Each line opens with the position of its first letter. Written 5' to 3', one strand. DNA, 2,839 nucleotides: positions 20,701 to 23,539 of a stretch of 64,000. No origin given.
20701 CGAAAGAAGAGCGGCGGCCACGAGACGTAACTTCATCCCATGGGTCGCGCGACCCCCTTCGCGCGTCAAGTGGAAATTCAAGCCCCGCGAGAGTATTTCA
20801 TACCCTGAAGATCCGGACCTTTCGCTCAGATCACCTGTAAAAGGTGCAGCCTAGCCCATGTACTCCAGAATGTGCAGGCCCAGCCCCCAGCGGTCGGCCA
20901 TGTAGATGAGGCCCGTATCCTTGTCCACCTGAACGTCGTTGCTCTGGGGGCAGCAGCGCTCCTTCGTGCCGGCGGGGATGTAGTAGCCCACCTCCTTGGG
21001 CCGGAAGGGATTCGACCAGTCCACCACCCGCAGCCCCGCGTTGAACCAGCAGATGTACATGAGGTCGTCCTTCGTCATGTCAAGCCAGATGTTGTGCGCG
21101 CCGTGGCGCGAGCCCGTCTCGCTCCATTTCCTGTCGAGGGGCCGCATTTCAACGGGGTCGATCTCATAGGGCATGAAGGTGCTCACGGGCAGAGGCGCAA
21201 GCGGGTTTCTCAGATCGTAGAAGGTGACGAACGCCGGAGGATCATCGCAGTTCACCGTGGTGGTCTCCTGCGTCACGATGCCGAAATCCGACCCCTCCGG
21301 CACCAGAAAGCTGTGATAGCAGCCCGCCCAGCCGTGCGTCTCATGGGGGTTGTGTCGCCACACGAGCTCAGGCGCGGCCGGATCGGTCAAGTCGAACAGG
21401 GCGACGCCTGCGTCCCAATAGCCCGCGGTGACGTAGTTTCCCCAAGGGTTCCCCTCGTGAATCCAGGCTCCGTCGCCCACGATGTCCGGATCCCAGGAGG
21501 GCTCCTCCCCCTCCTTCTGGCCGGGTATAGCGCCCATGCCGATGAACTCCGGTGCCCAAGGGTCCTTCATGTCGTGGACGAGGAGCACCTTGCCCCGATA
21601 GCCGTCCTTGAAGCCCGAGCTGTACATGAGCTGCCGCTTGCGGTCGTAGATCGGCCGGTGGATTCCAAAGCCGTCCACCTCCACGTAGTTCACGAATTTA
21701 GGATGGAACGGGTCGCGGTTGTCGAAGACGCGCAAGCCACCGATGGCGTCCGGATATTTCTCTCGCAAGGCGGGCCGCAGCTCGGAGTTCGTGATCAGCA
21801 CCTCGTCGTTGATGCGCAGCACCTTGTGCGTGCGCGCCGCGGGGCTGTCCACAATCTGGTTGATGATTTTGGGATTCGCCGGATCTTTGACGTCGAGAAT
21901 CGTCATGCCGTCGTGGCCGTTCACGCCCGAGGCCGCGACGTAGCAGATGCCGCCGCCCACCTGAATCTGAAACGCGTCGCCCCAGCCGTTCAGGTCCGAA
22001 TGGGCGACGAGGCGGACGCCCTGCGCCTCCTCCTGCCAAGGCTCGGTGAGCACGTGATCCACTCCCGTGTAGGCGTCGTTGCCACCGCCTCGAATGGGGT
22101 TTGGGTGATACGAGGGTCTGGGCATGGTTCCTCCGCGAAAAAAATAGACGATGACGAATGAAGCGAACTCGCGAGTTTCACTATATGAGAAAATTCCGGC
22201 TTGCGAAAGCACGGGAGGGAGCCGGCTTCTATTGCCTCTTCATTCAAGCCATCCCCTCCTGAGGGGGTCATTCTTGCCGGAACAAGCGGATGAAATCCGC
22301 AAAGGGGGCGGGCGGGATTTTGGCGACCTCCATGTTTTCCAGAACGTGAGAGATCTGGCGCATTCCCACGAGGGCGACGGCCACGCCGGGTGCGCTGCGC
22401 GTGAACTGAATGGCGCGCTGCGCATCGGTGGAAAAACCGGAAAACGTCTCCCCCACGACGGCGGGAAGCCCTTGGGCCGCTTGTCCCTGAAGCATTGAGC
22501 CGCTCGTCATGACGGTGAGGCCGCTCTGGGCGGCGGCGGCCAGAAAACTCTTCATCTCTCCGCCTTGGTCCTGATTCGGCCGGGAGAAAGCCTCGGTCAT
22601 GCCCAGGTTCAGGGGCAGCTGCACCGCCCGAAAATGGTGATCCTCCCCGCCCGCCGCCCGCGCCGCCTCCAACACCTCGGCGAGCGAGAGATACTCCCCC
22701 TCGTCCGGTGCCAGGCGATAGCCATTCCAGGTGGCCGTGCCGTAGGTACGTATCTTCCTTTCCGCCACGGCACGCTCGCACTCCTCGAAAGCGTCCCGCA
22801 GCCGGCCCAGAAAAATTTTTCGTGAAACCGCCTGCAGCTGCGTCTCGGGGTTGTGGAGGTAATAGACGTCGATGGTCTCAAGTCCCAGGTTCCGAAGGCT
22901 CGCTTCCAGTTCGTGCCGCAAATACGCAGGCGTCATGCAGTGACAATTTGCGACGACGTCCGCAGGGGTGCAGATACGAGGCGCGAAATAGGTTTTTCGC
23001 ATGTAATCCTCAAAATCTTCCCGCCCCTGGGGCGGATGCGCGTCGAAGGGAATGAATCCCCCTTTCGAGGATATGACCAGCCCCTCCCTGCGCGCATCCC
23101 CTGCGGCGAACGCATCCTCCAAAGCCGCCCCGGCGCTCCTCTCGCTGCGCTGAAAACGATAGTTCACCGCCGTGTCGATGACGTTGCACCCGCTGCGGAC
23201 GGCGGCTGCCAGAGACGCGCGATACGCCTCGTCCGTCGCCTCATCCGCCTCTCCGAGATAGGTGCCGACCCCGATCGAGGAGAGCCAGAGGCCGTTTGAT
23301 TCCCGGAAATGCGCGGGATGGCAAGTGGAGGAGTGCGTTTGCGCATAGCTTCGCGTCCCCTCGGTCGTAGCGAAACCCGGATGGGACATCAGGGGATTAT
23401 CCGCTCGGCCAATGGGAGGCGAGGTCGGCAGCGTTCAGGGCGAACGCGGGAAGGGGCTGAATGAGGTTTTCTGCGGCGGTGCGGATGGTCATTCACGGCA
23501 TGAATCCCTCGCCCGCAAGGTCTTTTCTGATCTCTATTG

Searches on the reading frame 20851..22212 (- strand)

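Call 24: search_protein_families(library=pfam, proteins=[window:20851-22212:-], max_evalue=0.00001)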
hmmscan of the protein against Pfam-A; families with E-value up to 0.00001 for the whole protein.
window:20851-22212:- (453 aa): 1 family
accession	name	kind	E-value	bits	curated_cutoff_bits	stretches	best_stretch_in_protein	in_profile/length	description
PF08309.17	LVIVD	-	1.5e-08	34.3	20.2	0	383-411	12-40/42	LVIVD repeat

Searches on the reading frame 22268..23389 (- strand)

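Call 24: search_protein_families(library=pfam, proteins=[window:22268-23389:-], max_evalue=0.00001)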
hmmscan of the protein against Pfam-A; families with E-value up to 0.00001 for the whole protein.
window:22268-23389:- (373 aa): 1 family
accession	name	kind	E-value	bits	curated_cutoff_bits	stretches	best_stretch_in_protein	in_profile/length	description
PF00248.27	Aldo_ket_red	-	1.9e-23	83.5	24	1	39-222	2-142/291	Aldo/keto reductase family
